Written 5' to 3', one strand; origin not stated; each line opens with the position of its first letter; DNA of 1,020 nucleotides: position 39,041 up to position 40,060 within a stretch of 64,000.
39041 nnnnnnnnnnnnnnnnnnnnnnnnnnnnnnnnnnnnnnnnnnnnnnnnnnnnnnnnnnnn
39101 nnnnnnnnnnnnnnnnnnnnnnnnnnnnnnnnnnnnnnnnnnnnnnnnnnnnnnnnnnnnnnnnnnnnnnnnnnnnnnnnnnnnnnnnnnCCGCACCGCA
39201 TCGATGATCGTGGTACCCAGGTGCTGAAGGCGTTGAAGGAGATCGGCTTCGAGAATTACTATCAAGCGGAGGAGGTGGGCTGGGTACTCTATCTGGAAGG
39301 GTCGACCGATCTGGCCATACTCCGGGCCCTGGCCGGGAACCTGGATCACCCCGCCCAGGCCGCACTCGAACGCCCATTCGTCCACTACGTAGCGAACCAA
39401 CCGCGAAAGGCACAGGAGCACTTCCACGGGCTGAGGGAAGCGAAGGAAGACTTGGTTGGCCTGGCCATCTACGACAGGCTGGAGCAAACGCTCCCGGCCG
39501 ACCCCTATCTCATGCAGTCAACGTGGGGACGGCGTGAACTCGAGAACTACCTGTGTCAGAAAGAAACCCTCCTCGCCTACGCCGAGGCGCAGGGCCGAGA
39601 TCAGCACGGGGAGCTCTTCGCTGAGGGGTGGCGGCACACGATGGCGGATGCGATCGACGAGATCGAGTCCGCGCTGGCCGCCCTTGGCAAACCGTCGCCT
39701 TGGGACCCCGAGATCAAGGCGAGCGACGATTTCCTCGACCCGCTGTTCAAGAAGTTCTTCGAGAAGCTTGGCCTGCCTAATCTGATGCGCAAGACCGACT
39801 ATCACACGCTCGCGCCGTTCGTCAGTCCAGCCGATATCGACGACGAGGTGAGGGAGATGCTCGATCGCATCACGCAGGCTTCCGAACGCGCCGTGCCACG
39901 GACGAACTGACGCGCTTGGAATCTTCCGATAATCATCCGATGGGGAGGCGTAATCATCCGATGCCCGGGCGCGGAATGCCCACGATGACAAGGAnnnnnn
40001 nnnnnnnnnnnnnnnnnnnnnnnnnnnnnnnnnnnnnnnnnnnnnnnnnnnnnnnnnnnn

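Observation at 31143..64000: Genomic island abutting tRNA-Sec (selC), packed with defense and TA modules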

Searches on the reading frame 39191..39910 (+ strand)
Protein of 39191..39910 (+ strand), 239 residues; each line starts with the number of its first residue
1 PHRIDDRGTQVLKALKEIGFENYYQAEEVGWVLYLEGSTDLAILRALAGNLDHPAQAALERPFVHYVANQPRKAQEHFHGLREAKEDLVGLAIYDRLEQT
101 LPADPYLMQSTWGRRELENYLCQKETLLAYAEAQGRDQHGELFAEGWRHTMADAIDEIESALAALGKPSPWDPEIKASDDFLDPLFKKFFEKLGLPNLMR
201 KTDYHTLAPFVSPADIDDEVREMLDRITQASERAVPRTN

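Call 79: search_protein_families(library=pfam, proteins=[window:39191-39910:+], max_evalue=1)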
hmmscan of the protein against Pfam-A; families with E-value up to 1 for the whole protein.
window:39191-39910:+ (239 aa): 0 families
